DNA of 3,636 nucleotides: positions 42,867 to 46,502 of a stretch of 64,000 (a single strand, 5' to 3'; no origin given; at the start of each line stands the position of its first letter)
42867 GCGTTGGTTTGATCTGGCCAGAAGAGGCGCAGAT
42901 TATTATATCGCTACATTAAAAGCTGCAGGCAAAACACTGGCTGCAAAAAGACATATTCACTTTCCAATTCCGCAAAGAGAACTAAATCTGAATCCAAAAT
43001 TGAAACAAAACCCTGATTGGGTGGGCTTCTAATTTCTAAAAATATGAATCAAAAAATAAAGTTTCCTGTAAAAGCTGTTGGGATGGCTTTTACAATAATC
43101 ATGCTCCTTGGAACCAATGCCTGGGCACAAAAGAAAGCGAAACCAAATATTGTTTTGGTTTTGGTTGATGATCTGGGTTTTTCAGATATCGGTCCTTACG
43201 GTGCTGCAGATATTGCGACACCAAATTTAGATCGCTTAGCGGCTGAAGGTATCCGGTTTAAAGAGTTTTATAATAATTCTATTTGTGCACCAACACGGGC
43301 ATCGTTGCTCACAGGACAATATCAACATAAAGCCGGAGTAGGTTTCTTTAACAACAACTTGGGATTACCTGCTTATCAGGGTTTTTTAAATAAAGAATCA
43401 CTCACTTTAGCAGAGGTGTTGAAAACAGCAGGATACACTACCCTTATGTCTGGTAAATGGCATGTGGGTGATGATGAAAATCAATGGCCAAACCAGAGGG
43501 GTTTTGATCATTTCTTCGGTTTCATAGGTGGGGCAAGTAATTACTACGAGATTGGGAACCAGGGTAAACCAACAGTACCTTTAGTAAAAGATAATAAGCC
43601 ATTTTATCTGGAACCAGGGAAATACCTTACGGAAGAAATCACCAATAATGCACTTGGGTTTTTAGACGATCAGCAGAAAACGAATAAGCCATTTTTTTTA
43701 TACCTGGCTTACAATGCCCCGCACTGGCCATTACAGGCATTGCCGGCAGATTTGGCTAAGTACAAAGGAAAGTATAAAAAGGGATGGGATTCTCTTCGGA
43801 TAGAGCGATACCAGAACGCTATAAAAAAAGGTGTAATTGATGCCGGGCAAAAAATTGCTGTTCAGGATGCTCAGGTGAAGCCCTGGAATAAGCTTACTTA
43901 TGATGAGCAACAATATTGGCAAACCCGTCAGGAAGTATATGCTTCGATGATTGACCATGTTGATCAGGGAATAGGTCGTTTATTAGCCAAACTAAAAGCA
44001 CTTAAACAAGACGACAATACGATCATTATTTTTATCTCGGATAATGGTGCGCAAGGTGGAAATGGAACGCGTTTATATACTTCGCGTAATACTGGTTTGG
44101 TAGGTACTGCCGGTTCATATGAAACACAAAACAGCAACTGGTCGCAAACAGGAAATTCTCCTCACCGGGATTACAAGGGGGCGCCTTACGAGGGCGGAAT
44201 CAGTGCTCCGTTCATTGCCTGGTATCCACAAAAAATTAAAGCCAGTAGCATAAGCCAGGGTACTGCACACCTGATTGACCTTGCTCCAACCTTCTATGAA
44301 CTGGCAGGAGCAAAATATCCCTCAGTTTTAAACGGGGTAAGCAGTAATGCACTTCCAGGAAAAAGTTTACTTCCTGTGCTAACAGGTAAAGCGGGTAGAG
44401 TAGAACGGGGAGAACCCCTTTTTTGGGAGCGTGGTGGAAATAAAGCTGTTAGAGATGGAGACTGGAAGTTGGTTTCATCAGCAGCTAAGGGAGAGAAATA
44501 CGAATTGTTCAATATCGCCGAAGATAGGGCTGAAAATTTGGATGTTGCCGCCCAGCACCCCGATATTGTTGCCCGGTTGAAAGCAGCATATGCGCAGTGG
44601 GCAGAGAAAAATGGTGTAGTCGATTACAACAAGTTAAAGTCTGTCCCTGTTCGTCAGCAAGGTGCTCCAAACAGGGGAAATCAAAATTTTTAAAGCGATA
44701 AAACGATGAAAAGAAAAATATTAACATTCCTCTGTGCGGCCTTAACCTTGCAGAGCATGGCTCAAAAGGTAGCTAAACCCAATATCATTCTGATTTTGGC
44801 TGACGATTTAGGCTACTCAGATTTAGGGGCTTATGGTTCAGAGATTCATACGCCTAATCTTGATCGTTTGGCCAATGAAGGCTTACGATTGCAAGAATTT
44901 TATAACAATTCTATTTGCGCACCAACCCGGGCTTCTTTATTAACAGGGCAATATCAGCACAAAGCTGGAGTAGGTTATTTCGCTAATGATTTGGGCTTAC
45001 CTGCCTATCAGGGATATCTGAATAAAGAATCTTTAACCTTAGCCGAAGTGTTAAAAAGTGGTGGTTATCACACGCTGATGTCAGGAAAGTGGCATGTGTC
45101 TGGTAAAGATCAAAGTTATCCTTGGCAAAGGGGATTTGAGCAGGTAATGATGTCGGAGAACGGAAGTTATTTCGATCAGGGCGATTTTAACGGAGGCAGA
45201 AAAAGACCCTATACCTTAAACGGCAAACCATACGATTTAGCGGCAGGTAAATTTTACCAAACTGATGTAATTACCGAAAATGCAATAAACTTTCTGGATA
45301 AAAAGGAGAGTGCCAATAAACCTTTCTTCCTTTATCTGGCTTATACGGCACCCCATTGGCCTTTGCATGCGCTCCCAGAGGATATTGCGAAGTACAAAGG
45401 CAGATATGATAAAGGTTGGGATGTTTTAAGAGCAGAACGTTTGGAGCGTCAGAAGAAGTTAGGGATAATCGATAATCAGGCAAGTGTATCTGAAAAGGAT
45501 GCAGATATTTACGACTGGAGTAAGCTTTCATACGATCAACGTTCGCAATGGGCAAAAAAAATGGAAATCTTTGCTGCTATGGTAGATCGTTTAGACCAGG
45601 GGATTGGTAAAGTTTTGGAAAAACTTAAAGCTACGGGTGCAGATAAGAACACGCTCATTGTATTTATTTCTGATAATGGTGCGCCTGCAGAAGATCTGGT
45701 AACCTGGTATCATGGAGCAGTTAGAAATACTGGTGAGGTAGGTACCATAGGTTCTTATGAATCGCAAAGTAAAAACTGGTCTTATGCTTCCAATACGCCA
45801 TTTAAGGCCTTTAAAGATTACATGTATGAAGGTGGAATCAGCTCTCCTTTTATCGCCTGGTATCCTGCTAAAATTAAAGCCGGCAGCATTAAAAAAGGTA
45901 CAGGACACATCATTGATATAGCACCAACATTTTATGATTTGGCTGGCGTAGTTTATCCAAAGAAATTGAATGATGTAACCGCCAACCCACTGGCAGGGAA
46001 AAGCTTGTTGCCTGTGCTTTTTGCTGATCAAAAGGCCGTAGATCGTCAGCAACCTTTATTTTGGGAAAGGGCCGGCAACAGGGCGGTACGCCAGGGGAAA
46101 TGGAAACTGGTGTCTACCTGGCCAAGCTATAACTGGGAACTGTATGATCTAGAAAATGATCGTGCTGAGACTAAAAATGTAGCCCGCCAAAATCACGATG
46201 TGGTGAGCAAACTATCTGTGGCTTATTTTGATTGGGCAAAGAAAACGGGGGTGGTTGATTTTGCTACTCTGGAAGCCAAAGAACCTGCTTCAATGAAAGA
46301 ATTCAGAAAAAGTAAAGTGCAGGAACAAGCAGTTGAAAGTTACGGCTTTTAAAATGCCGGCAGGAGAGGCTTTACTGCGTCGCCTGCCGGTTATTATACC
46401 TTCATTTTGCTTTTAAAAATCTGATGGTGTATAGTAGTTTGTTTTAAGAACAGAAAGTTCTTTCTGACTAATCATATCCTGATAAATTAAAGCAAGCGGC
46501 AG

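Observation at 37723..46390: A SusC/SusD locus apparently dedicated to organosulfur rather than sugar capture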

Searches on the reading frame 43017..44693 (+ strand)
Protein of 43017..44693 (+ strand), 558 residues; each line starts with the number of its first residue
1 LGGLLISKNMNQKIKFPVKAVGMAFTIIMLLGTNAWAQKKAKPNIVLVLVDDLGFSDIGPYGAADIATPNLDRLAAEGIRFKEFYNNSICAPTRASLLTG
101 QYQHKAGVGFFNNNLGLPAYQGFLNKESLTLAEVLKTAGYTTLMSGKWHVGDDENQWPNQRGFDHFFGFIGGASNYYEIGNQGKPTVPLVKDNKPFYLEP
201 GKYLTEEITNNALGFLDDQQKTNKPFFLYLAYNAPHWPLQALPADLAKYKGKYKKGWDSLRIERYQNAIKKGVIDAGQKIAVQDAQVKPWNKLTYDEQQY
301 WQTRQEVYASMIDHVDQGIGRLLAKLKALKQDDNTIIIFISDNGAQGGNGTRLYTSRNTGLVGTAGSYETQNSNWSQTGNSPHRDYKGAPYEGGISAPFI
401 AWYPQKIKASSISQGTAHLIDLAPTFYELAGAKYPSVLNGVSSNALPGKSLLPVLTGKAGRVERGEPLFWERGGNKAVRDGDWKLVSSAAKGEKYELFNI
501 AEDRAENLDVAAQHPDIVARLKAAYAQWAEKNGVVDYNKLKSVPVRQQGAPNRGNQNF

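Call 4: search_protein_families(library=pfam, proteins=[window:43017-44693:+])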
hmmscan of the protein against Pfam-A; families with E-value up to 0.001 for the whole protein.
window:43017-44693:+ (558 aa): 3 families
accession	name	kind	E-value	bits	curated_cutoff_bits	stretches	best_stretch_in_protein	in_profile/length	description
PF00884.28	Sulfatase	-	3.6e-67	227.2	25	1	43-432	1-301/301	Sulfatase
PF16347.10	SGSH_C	-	4.6e-10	40.3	29.3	1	391-524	12-147/154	N-sulphoglucosamine sulphohydrolase, C-terminal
PF01663.27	Phosphodiest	-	2.1e-07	31.3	23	0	46-108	2-62/342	Type I phosphodiesterase / nucleotide pyrophosphatase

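Call 5: search_protein_families(library=ncbifam, proteins=[window:43017-44693:+])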
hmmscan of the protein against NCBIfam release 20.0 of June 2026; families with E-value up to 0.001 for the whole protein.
window:43017-44693:+ (558 aa): 4 families
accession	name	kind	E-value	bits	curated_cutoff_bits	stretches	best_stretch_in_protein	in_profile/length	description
NF010322.0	PRK13759.1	equivalog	8.5e-43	146.6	481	3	38-155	2-112/486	arylsulfatase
TIGR03417.1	chol_sulfatase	equivalog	2.5e-37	128.9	433.45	2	42-348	2-295/500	choline-sulfatase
NF052527.1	Mn_arylsulf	exception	1.5e-27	96.7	850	2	193-349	168-308/479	manganese-dependent arylsulfatase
NF045661.1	HdlasePehA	equivalog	8.2e-26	90.7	900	2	208-349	186-325/506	phosphoric/sulfuric ester hydrolase PehA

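Call 9: search_solved_structures(query=window:43017-44693:+, max_evalue=1e-10)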
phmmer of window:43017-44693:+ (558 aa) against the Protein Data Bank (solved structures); distinct sequences matched with E-value up to 1e-10: 77 (the best 60 are shown).
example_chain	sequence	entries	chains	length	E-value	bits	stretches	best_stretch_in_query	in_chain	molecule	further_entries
7all_AAA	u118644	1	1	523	3.7e-95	323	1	40-534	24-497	Arylsulfatase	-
1hdh_A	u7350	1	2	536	9.5e-88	298.5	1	41-536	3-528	Arylsulfatase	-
4cxk_A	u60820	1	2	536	1.4e-86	294.7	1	41-536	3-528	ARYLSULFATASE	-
4cys_A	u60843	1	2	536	1.4e-86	294.6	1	41-536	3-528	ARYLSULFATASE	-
4cxs_A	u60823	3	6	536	1.7e-86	294.4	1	41-536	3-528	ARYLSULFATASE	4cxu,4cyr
5aj9_A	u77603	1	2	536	2.8e-86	293.7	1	41-536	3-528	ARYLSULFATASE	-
6prm_A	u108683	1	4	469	5.2e-64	220.2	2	40-251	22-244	exo-4S-kappa carrageenan S1 sulfatase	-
6psm_A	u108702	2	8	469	1.8e-62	215.1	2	40-251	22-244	exo-4S-kappa carrageenan S1 sulfatase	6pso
9hh3_A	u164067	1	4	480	7.6e-59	203.1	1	39-250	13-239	Sulfatase, family S1-19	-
6bia_A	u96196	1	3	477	3e-58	201.1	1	39-251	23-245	Sulfatase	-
9hh2_A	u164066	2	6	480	2.7e-57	198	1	39-250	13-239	Sulfatase, family S1-19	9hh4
9fo1_A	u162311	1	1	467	1.5e-56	195.6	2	41-253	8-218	k-carrageenan sulfatase S1_16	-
6b0k_A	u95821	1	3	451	4.3e-56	194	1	42-250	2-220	Iota-carrageenan sulfatase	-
6b0j_A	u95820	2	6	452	4.4e-56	194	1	42-250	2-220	Iota-carrageenan sulfatase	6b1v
7ana_AAA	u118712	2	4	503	7.7e-51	176.7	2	306-523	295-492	N-acetylgalactosamine-6-sulfatase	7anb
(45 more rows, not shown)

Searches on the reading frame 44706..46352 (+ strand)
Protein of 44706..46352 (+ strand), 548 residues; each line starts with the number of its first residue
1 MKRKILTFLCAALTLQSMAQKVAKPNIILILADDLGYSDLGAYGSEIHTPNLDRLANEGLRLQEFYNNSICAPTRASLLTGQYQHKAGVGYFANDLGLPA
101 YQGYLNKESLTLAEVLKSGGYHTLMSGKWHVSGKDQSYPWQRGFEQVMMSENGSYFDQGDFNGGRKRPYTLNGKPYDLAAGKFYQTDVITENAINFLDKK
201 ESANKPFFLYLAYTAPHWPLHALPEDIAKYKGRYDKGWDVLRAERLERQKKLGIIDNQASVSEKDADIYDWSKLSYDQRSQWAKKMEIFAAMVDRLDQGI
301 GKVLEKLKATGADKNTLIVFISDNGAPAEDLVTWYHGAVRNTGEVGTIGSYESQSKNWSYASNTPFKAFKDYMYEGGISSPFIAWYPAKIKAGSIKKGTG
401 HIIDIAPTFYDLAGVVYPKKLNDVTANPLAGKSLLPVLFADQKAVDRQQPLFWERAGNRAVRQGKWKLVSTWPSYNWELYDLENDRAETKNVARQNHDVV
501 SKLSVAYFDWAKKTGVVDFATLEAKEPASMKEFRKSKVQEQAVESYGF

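Call 4: search_protein_families(library=pfam, proteins=[window:44706-46352:+])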
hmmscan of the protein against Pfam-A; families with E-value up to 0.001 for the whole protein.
window:44706-46352:+ (548 aa): 3 families
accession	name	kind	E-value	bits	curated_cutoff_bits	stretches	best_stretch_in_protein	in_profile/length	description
PF00884.28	Sulfatase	-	3e-62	211.1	25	1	25-415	1-301/301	Sulfatase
PF16347.10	SGSH_C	-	4.7e-15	56.5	29.3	1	370-497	8-138/154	N-sulphoglucosamine sulphohydrolase, C-terminal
PF01663.27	Phosphodiest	-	4.9e-09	36.7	23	1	28-329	2-224/342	Type I phosphodiesterase / nucleotide pyrophosphatase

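Call 5: search_protein_families(library=ncbifam, proteins=[window:44706-46352:+])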
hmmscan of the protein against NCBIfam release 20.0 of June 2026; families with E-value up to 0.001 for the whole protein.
window:44706-46352:+ (548 aa): 4 families
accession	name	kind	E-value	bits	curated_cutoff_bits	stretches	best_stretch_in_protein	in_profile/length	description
NF010322.0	PRK13759.1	equivalog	1.1e-41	142.9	481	3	20-151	2-123/486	arylsulfatase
TIGR03417.1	chol_sulfatase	equivalog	1.5e-39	136.3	433.45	2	24-335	2-301/500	choline-sulfatase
NF052527.1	Mn_arylsulf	exception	4.3e-26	91.8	850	2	174-326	169-304/479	manganese-dependent arylsulfatase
NF045661.1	HdlasePehA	equivalog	2.3e-23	82.6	900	2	182-326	179-321/506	phosphoric/sulfuric ester hydrolase PehA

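Call 10: search_solved_structures(query=window:44706-46352:+, max_evalue=1e-10)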
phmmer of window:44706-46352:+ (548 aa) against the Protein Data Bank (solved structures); distinct sequences matched with E-value up to 1e-10: 76 (the best 60 are shown).
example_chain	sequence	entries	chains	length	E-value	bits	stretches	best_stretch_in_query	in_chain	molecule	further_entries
7all_AAA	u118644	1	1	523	4.7e-96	325.7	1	23-517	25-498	Arylsulfatase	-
1hdh_A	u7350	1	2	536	5.4e-95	322.2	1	24-520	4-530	Arylsulfatase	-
4cxk_A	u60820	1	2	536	5.5e-94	318.9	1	24-520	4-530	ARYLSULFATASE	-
4cys_A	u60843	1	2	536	6.2e-94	318.7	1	24-520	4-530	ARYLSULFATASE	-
5aj9_A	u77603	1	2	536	1.2e-93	317.8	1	24-520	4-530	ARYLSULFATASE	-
4cxs_A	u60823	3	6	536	2.8e-93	316.5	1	24-520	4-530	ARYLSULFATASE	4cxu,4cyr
6prm_A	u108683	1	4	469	2.2e-57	198.1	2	21-232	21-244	exo-4S-kappa carrageenan S1 sulfatase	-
6psm_A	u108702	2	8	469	7.5e-56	193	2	21-232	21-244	exo-4S-kappa carrageenan S1 sulfatase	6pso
7stt_A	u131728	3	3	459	8.6e-55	189.5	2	22-245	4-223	N-acetylgalactosamine-6-sulfatase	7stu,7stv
9fo1_A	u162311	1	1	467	3.4e-51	177.6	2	24-232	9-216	k-carrageenan sulfatase S1_16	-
6bia_A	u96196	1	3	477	2.6e-49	171.4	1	22-232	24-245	Sulfatase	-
6b0k_A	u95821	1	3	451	2.5e-47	164.9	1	24-232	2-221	Iota-carrageenan sulfatase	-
6b0j_A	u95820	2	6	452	2.5e-47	164.9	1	24-232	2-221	Iota-carrageenan sulfatase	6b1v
6ust_A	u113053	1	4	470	2.7e-46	161.5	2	23-328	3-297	N-acetylgalactosamine 6-sulfate sulfatase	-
3ed4_A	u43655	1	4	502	8.9e-46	159.8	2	17-225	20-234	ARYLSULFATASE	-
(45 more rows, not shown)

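Call 52: search_solved_structures(query=window:44706-46352:+, max_evalue=1e-80, show_alignments=2)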
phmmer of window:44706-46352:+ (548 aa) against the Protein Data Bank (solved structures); distinct sequences matched with E-value up to 1e-80: 6.
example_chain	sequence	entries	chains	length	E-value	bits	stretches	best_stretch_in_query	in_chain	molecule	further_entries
7all_AAA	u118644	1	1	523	4.7e-96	325.7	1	23-517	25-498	Arylsulfatase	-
1hdh_A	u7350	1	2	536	5.4e-95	322.2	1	24-520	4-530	Arylsulfatase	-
4cxk_A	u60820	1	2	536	5.5e-94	318.9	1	24-520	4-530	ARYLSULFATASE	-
4cys_A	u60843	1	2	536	6.2e-94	318.7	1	24-520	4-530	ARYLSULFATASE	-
5aj9_A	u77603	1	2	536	1.2e-93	317.8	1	24-520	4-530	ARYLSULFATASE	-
4cxs_A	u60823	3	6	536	2.8e-93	316.5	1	24-520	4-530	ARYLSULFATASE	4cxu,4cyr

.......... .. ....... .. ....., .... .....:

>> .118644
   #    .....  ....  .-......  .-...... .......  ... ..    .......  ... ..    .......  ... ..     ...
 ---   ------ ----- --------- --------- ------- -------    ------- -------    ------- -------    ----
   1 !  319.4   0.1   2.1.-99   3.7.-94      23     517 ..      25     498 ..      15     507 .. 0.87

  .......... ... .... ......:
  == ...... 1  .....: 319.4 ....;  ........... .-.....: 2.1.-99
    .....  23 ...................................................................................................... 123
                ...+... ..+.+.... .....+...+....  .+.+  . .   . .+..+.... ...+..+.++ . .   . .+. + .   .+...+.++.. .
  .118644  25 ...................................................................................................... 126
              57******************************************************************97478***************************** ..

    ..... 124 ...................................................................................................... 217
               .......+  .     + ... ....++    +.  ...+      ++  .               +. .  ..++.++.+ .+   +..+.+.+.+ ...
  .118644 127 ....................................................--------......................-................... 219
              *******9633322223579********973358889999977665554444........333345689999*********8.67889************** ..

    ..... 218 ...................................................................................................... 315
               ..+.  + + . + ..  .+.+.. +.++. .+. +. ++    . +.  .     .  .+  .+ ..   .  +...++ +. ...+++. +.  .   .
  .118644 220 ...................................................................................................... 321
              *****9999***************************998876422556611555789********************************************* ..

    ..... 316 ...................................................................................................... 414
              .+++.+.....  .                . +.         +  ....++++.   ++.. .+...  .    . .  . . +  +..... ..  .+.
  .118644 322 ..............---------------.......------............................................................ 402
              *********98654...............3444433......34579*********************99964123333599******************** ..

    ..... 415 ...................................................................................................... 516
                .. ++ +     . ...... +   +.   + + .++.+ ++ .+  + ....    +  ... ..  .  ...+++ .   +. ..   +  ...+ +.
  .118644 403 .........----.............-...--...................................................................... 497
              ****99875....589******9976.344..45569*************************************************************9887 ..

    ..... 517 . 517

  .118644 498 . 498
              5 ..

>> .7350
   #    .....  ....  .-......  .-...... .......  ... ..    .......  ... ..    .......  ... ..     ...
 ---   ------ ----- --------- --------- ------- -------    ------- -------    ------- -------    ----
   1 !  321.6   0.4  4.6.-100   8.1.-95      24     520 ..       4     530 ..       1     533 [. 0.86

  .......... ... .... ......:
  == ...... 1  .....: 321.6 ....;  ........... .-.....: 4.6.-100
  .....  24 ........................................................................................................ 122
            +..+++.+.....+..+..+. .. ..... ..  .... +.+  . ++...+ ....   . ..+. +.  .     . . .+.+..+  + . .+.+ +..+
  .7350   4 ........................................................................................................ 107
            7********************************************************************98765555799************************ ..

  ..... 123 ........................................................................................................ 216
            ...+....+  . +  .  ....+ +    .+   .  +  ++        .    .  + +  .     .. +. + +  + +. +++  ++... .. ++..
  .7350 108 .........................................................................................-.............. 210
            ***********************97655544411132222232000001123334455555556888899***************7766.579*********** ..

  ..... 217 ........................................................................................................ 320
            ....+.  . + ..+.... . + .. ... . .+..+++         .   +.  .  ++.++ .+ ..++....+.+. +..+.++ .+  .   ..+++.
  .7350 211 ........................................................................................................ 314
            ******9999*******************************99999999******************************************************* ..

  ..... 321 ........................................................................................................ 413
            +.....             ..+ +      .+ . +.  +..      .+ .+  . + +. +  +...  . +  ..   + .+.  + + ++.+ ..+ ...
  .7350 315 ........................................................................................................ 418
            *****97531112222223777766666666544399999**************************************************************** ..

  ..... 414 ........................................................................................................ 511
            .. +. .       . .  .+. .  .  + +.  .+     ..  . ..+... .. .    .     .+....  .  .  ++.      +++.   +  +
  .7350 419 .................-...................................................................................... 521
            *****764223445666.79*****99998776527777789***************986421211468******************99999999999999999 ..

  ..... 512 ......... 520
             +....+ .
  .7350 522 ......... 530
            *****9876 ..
